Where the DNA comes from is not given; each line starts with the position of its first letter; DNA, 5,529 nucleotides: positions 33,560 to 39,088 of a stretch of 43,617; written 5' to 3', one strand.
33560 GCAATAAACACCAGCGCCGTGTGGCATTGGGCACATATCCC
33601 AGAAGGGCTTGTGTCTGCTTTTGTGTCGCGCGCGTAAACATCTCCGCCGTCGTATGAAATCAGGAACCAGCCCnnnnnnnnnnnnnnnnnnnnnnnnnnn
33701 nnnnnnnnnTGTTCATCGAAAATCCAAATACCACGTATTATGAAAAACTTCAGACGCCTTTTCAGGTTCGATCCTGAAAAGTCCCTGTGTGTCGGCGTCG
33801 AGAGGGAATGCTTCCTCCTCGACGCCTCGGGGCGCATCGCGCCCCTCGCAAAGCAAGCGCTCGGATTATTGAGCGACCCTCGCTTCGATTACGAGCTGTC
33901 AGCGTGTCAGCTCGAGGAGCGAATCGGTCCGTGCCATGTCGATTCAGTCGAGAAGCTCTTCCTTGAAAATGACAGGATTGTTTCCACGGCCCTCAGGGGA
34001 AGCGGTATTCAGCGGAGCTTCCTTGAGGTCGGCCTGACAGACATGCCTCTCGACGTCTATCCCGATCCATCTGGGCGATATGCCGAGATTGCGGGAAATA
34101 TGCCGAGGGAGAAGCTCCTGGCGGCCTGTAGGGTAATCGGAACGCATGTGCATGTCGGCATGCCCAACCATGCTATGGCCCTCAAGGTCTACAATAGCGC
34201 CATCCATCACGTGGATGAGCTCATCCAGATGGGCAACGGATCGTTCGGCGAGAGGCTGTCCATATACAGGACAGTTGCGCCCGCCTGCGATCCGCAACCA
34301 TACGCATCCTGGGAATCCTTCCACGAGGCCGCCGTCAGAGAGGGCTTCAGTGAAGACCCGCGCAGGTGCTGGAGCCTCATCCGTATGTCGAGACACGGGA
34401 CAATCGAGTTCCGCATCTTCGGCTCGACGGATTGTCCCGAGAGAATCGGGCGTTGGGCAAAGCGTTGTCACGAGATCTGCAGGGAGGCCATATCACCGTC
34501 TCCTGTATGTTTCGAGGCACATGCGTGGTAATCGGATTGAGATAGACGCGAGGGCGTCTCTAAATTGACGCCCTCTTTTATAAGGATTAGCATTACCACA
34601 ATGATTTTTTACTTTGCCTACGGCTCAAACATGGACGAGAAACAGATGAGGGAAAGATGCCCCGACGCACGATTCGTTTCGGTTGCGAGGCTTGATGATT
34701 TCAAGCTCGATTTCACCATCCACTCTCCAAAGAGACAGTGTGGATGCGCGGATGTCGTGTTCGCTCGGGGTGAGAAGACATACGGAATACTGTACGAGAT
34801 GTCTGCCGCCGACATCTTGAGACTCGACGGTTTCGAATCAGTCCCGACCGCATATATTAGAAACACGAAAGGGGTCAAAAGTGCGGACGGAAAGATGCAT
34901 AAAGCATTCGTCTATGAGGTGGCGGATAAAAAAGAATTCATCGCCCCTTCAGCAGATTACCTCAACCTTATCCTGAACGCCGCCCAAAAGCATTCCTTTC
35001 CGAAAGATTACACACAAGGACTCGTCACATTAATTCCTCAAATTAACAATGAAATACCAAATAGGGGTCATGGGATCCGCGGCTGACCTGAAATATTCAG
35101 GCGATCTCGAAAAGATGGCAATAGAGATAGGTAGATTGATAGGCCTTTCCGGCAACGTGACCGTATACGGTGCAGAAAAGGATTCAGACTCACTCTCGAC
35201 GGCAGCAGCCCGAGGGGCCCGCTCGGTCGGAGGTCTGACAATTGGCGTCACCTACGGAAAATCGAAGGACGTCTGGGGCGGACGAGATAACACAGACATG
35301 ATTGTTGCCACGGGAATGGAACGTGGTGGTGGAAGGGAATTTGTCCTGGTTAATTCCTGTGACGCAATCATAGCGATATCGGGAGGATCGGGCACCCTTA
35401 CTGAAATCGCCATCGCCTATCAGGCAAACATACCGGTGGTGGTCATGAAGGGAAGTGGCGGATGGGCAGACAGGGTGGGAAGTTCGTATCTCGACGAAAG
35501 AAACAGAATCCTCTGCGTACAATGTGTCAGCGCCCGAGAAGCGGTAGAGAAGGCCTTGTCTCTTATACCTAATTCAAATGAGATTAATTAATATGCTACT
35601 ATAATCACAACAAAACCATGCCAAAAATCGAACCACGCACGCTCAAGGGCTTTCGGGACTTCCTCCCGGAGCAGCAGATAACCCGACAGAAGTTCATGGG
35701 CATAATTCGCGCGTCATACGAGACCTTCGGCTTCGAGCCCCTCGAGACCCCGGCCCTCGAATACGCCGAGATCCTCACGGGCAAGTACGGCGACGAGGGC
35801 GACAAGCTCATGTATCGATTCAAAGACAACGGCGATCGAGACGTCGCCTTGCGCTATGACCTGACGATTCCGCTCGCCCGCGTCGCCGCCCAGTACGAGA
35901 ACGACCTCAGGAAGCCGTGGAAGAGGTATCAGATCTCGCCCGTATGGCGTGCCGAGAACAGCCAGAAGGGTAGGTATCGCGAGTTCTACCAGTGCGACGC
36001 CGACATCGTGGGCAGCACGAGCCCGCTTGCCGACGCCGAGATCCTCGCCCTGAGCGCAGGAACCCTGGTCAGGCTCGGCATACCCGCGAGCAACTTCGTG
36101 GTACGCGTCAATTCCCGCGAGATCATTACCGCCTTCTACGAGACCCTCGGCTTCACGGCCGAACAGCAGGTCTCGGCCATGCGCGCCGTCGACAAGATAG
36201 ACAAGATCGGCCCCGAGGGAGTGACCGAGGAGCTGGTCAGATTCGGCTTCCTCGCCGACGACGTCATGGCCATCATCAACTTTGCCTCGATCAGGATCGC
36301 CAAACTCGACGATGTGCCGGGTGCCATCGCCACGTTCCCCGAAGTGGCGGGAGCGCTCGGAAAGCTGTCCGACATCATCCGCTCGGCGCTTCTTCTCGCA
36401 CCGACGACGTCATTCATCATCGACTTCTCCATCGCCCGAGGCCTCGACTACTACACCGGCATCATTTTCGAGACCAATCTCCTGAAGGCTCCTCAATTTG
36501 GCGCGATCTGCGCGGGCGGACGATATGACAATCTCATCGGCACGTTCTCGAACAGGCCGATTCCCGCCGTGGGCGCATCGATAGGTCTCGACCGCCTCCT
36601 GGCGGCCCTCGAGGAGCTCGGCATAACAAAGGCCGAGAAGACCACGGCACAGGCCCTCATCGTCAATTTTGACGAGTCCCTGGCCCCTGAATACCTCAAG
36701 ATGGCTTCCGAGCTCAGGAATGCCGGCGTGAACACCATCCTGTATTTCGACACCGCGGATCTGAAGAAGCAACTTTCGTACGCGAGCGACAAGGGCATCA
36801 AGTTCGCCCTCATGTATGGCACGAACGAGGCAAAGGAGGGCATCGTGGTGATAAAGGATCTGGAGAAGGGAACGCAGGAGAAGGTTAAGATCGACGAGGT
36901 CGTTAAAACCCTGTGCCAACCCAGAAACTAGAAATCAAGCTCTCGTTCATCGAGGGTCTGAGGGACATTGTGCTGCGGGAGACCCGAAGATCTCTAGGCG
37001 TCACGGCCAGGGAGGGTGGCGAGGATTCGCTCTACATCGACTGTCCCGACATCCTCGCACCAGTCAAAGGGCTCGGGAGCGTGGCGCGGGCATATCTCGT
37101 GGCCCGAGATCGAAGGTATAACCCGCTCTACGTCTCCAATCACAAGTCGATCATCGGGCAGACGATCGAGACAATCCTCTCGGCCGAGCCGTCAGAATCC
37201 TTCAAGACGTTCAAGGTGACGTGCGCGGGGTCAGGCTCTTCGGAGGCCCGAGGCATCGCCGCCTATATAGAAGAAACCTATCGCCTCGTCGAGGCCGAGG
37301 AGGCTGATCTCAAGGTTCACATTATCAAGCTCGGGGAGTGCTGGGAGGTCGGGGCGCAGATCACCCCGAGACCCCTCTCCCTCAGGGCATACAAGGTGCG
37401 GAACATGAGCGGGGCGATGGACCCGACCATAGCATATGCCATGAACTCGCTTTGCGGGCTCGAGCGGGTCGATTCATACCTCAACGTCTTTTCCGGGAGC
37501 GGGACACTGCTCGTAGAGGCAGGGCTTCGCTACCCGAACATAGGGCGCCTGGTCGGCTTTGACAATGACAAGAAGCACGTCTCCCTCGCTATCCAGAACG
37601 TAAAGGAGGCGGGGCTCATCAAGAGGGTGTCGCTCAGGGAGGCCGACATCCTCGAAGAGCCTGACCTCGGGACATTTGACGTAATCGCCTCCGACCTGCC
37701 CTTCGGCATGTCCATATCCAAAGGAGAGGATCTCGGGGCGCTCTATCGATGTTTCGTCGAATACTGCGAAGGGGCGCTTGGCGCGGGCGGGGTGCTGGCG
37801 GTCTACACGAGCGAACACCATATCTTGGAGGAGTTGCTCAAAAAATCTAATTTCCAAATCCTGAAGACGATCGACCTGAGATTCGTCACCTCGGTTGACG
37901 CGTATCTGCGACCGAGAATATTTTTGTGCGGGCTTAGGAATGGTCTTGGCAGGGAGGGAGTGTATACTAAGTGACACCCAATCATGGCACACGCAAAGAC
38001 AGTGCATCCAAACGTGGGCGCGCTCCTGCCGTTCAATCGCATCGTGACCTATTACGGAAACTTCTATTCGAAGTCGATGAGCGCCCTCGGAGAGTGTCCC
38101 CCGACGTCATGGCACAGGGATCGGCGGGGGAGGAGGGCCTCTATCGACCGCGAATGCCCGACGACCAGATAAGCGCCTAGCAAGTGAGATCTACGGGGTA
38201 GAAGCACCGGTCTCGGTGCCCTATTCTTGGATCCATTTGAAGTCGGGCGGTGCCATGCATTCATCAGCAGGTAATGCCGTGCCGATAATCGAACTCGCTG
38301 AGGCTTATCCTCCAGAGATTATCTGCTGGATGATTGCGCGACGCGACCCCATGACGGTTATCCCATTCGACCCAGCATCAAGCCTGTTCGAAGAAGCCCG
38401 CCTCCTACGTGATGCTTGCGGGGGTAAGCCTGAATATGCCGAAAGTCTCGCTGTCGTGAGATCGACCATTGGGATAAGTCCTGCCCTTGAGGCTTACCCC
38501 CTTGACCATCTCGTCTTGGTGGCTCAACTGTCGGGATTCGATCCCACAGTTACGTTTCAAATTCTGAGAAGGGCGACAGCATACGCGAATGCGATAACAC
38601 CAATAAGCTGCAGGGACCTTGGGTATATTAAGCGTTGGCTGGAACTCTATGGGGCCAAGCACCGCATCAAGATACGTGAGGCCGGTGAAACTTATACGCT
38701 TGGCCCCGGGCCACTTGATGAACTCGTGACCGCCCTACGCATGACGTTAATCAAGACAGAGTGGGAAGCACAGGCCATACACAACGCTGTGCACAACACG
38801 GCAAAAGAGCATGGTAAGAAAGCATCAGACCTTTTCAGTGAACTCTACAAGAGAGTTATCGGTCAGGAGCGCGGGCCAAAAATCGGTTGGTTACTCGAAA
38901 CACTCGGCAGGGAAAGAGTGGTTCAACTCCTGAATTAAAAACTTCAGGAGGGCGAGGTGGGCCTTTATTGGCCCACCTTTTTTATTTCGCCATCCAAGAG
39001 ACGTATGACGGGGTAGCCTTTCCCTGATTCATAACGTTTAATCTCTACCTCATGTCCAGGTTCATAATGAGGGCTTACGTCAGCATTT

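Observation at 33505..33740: Trp/His-codon leader peptide attenuator controlling a carboxylate-amine ligase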

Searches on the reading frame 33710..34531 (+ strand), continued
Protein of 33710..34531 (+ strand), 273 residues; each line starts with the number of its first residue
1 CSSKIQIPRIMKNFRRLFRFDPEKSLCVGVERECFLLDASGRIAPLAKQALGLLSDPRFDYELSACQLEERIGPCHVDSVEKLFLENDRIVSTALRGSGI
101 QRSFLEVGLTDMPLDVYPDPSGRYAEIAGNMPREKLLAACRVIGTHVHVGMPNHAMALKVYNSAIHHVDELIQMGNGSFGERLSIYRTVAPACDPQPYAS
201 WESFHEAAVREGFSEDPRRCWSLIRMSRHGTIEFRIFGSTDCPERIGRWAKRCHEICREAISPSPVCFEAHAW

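Call 81: find_encoding_contigs(protein=P0005, flank=2500, max_places=3)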
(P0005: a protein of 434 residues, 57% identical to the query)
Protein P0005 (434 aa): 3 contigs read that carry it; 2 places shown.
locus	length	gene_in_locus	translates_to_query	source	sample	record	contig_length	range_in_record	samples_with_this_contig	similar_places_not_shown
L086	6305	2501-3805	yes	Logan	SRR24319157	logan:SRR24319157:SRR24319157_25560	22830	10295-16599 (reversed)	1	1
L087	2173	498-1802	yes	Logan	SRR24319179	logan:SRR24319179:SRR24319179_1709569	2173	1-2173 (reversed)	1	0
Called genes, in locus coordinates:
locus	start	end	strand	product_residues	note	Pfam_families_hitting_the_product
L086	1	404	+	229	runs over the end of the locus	PF13238:AAA_18 (weak), PF13671:AAA_33, PF01202:SKI (faint)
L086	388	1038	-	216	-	PF13485:Peptidase_MA_2 (faint)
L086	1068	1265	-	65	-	-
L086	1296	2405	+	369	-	PF01546:Peptidase_M20, PF07687:M20_dimer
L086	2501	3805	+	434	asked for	PF00583:Acetyltransf_1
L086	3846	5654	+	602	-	PF00664:ABC_membrane, PF00005:ABC_tran, PF13304:AAA_21 (faint), PF02463:SMC_N (weak)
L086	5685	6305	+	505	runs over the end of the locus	PF00587:tRNA-synt_2b, PF03129:HGTP_anticodon, PF09180:ProRS-C_1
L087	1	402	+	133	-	?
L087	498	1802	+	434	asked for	PF00583:Acetyltransf_1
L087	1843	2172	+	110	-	?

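Call 82: find_encoding_contigs(protein=P0018, flank=2500, max_places=3)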
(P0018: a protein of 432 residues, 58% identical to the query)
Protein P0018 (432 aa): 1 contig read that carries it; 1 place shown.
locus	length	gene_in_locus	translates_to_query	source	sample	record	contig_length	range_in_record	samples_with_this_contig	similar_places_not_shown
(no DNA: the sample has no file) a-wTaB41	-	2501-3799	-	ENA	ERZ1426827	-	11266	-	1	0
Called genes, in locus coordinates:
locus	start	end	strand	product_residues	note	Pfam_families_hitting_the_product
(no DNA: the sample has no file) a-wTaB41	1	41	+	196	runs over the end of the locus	PF01928:CYTH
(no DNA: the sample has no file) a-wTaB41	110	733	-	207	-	PF13302:Acetyltransf_3, PF13420:Acetyltransf_4, PF00583:Acetyltransf_1, PF13523:Acetyltransf_8 (weak)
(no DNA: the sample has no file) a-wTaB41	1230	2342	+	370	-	PF01546:Peptidase_M20, PF07687:M20_dimer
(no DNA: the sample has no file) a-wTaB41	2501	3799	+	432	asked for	PF12224:Amidoligase_2 (faint), PF00583:Acetyltransf_1, PF13673:Acetyltransf_10, PF13508:Acetyltransf_7, PF08445:FR47 (weak)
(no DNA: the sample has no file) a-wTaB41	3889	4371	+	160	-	PF01288:HPPK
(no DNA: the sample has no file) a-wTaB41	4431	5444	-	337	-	PF02786:CPSase_L_D2 (weak), PF07478:Dala_Dala_lig_C, PF08443:RimK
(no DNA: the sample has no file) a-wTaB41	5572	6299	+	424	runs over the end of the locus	PF08245:Mur_ligase_M (faint), PF02875:Mur_ligase_C, PF27239:FOL3_C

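Call 83: find_encoding_contigs(protein=P0023, flank=2500, max_places=3)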
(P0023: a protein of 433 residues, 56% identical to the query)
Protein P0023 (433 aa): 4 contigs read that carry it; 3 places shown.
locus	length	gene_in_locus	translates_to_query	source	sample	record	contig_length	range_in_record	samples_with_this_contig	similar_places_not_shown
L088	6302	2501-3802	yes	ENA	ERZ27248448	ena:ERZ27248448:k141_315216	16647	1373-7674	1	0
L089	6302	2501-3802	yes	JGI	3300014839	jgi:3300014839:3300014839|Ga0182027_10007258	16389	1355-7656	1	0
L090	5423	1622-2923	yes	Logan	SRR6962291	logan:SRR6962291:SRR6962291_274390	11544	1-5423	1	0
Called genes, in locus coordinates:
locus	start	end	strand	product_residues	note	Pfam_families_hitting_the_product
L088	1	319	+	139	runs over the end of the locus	PF00293:NUDIX, PF14815:NUDIX_4 (weak)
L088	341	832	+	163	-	-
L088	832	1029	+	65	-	-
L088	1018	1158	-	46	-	-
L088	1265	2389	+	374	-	PF01546:Peptidase_M20, PF07687:M20_dimer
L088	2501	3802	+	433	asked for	PF00583:Acetyltransf_1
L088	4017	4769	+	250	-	PF18765:Polbeta (weak)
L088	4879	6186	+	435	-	PF04055:Radical_SAM, PF13353:Fer4_12 (weak), PF13186:SPASM (weak)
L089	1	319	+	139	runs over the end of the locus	PF00293:NUDIX, PF14815:NUDIX_4 (weak)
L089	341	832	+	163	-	-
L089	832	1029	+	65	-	-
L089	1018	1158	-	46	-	-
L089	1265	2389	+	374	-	PF01546:Peptidase_M20, PF07687:M20_dimer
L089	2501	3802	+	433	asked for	PF00583:Acetyltransf_1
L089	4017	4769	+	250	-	PF18765:Polbeta (weak)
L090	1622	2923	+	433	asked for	PF00583:Acetyltransf_1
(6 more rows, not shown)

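Call 84: find_encoding_contigs(protein=P0025, flank=2500, max_places=3)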
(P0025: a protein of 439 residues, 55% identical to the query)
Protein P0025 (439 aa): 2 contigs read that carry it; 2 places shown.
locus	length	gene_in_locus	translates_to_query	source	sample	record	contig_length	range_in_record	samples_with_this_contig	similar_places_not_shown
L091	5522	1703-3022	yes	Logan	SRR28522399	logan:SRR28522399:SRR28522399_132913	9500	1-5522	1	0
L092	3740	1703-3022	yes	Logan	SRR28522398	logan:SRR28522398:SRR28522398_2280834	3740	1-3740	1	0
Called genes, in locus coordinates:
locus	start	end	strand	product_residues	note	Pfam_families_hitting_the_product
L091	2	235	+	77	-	?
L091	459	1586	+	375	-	PF01546:Peptidase_M20, PF07687:M20_dimer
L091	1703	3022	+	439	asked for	PF00583:Acetyltransf_1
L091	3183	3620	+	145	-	PF01797:Y1_Tnp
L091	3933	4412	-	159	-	PF08002:DUF1697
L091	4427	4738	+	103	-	PF13376:OmdA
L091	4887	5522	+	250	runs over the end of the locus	-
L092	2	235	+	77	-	?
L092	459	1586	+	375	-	PF01546:Peptidase_M20, PF07687:M20_dimer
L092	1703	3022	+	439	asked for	PF00583:Acetyltransf_1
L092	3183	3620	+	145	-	PF01797:Y1_Tnp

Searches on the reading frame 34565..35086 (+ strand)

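Call 6: search_protein_families(library=pfam, proteins=[window:34565-35086:+], max_evalue=0.01)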
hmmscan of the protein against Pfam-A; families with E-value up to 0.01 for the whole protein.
window:34565-35086:+ (173 aa): 2 families
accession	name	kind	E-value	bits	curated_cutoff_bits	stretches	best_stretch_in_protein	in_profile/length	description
PF13772.11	AIG2_2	-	2e-14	54.2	27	1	73-153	3-83/83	AIG2-like family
PF06094.17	GGACT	-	3e-10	41.2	22.8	1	16-132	1-118/120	Gamma-glutamyl cyclotransferase, AIG2-like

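Call 9: search_protein_families(library=ncbifam, proteins=[window:34565-35086:+], max_evalue=0.01)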
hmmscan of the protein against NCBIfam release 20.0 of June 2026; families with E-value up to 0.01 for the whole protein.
window:34565-35086:+ (173 aa): 0 families

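Call 10: search_protein_families(library=padloc, proteins=[window:34565-35086:+], max_evalue=0.01)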
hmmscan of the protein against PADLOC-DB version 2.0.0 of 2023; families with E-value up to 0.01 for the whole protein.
window:34565-35086:+ (173 aa): 0 families

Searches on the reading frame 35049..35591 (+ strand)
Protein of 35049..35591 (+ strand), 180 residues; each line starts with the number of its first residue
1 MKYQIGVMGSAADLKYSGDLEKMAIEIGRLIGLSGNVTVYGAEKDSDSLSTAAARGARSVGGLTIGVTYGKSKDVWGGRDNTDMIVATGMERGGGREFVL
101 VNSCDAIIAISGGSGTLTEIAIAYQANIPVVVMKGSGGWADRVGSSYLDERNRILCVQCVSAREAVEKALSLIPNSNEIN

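Call 6: search_protein_families(library=pfam, proteins=[window:35049-35591:+], max_evalue=0.01)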
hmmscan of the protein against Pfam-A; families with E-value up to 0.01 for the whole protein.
window:35049-35591:+ (180 aa): 3 families
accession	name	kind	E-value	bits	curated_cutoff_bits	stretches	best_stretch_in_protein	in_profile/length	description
PF18306.6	LDcluster4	-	6.2e-27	94.5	26.3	1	2-141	1-127/151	SLOG cluster4 family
PF18171.6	LSDAT_prok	-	2.3e-05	24.2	25.4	1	103-151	123-171/195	SLOG in TRPM, prokaryote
PF03641.19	Lysine_decarbox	-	0.00011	22.8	27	1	52-121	3-70/131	Possible lysine decarboxylase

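Call 9: search_protein_families(library=ncbifam, proteins=[window:35049-35591:+], max_evalue=0.01)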
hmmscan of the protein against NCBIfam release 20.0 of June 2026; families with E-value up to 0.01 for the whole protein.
window:35049-35591:+ (180 aa): 3 families
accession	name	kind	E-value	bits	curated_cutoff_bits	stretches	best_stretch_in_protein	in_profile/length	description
TIGR00725.1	TIGR00725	hypoth_equivalog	4.5e-22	78.2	106.9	1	3-149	2-137/159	TIGR00725 family protein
TIGR00730.1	TIGR00730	subfamily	2.3e-07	30.8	96.35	1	17-120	14-113/178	TIGR00730 family Rossman fold protein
NF058542.1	CtkRMPhLog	equivalog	1.3e-06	28.5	300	1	17-126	14-119/177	cytokinin riboside 5'-monophosphate phosphoribohydrolase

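Call 10: search_protein_families(library=padloc, proteins=[window:35049-35591:+], max_evalue=0.01)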
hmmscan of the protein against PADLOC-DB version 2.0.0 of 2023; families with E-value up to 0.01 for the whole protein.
window:35049-35591:+ (180 aa): 0 families

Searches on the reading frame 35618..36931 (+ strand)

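Call 6: search_protein_families(library=pfam, proteins=[window:35618-36931:+], max_evalue=0.01)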
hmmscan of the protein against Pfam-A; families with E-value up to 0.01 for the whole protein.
window:35618-36931:+ (437 aa): 4 families
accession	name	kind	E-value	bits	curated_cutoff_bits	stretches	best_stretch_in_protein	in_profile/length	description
PF13393.11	tRNA-synt_His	-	1.6e-43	149.5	25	1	11-327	1-308/308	Histidyl-tRNA synthetase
PF03129.25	HGTP_anticodon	-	7e-15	55.4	21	1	345-432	1-91/94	Anticodon binding domain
PF00587.30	tRNA-synt_2b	-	7.7e-07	29.8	29.3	1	66-169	1-109/179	tRNA synthetase class II core domain (G, H, P, S and T)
PF00152.25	tRNA-synt_2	-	8.8e-06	25.4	25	1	22-130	24-121/308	tRNA synthetases class II (D, K and N)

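Call 9: search_protein_families(library=ncbifam, proteins=[window:35618-36931:+], max_evalue=0.01)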
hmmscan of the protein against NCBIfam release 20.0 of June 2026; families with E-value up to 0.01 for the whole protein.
window:35618-36931:+ (437 aa): 25 families
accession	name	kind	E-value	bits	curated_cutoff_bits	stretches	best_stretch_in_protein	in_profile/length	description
TIGR00442.1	hisS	equivalog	9.4e-125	416.8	286.75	1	8-424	2-405/406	histidine--tRNA ligase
NF009085.0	PRK12420.1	equivalog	1.5e-90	304.6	540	1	5-430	3-424/426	histidine--tRNA ligase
TIGR00443.1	hisZ_biosyn_reg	equivalog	1.2e-54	185.6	271.65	1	13-332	1-313/314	ATP phosphoribosyltransferase regulatory subunit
NF008941.0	PRK12292.2-4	equivalog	2.7e-43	148.4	447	1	11-376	12-363/393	ATP phosphoribosyltransferase regulatory subunit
NF008942.0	PRK12292.2-5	equivalog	4.3e-43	147.5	643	1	8-430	11-425/434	ATP phosphoribosyltransferase regulatory subunit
NF008936.0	PRK12292.1-3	equivalog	9.5e-38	130.1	492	1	10-404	9-395/406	ATP phosphoribosyltransferase regulatory subunit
NF008940.0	PRK12292.2-3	equivalog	3.4e-35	121.6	450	1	11-393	8-384/404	ATP phosphoribosyltransferase regulatory subunit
NF008945.0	PRK12292.3-3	equivalog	2.8e-31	109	409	1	11-400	5-358/368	ATP phosphoribosyltransferase regulatory subunit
NF008953.0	PRK12295.1-6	equivalog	9.6e-30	103.8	384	2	23-180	12-164/384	ATP phosphoribosyltransferase regulatory subunit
NF008938.0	PRK12292.1-6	equivalog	4.1e-25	88.5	833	2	10-145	10-143/420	ATP phosphoribosyltransferase regulatory subunit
NF008935.0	PRK12292.1-1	equivalog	4.5e-21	75.3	350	1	14-379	12-356/382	ATP phosphoribosyltransferase regulatory subunit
NF008950.0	PRK12295.1-3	equivalog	6.1e-21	75.2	492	2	262-330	310-377/387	ATP phosphoribosyltransferase regulatory subunit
NF008943.0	PRK12292.3-1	equivalog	3e-19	69.4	690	1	10-334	28-333/403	ATP phosphoribosyltransferase regulatory subunit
NF009086.0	PRK12421.1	equivalog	1.1e-18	67.4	318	1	13-383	14-368/389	ATP phosphoribosyltransferase regulatory subunit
NF008952.0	PRK12295.1-5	equivalog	2.8e-17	63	360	2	29-158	13-140/363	ATP phosphoribosyltransferase regulatory subunit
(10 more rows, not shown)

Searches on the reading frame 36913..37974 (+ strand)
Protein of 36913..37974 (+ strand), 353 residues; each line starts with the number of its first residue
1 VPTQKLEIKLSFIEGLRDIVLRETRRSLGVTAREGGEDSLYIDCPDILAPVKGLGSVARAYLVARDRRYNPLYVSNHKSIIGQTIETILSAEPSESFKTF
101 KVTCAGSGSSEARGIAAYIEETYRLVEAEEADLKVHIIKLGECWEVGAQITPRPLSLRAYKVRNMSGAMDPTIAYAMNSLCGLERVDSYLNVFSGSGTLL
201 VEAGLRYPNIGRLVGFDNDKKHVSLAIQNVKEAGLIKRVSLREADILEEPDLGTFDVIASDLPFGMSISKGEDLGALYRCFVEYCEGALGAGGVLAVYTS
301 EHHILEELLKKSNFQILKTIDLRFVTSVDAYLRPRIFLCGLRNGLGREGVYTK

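Call 6: search_protein_families(library=pfam, proteins=[window:36913-37974:+], max_evalue=0.01)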
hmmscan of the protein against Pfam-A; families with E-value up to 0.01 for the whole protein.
window:36913-37974:+ (353 aa): 6 families
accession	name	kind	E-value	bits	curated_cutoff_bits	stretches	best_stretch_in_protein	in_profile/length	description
PF01170.24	UPF0020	-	3.3e-28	99.2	22.3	1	158-316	1-183/197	RMKL-like, methyltransferase domain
PF13847.12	Methyltransf_31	-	5.3e-08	33.1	27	1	188-272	6-85/145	Methyltransferase domain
PF05175.20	MTS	-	3.5e-05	23.9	23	1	190-312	36-153/170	Methyltransferase small domain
PF13649.12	Methyltransf_25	-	0.0002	22.4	27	1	191-260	3-70/97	Methyltransferase domain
PF03602.21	Cons_hypoth95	-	0.00032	20.8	24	1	188-267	44-126/182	Conserved hypothetical protein 95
PF01596.23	Methyltransf_3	-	0.0099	15.6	22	0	192-248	53-107/204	O-methyltransferase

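Call 9: search_protein_families(library=ncbifam, proteins=[window:36913-37974:+], max_evalue=0.01)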
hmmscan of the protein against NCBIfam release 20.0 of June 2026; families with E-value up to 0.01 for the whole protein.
window:36913-37974:+ (353 aa): 9 families
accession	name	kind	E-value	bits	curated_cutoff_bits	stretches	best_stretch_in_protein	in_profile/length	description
NF040721.1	Trm14_Arch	equivalog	7.9e-18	64.7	280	2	212-324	246-359/370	tRNA (guanine(6)-N2)-methyltransferase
TIGR01177.1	TIGR01177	hypoth_equivalog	3.2e-16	59.5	316.55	1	165-324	162-319/330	TIGR01177 family methyltransferase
NF040850.1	Trm14_Thcoccales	equivalog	2.4e-14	53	480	1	155-317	188-347/365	tRNA (guanine(6)-N2)-methyltransferase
NF008748.0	PRK11783.1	equivalog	6.4e-10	37.9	466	2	212-308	260-358/704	bifunctional 23S rRNA (guanine(2069)-N(7))-methyltransferase RlmK/23S rRNA (guanine(2445)-N(2))-methyltransferase RlmL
NF033398.1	rRNA_meth_EmtA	equivalog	2.3e-07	30.5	625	1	156-277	158-274/336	EmtA family 23S rRNA (guanine(2470)) methyltransferase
TIGR03533.1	L3_gln_methyl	equivalog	5.6e-06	25.9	229.7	1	178-264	114-199/284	50S ribosomal protein L3 N(5)-glutamine methyltransferase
TIGR02469.1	CbiT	equivalog_domain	3.1e-05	24.2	78.3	1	183-249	17-83/124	precorrin-6Y C5,15-methyltransferase (decarboxylating) subunit CbiT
NF001556.0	PRK00377.1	equivalog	0.00015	21.6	238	1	183-247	38-102/198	cobalt-precorrin-6Y C(15)-methyltransferase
TIGR00095.1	TIGR00095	equivalog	0.0035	17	117.5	1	189-308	56-171/194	16S rRNA (guanine(966)-N(2))-methyltransferase RsmD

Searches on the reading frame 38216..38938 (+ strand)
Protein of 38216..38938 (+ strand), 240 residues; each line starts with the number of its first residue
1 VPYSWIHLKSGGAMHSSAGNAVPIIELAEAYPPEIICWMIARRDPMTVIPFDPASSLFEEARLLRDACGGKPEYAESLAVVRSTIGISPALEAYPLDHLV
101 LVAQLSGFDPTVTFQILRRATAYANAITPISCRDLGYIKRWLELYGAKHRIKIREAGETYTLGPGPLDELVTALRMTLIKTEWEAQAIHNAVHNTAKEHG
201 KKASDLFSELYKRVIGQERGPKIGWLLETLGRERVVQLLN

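Call 6: search_protein_families(library=pfam, proteins=[window:38216-38938:+], max_evalue=0.01)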
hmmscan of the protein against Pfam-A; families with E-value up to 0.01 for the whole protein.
window:38216-38938:+ (240 aa): 2 families
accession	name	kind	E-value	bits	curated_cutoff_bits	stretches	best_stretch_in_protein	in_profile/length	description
PF01921.24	tRNA-synt_1f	-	7.4e-08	32.1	27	1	1-54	270-323/360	tRNA synthetases class I (K)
PF19269.4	Anticodon_2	-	8.9e-08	33.1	23.6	1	170-237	67-135/141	Anticodon binding domain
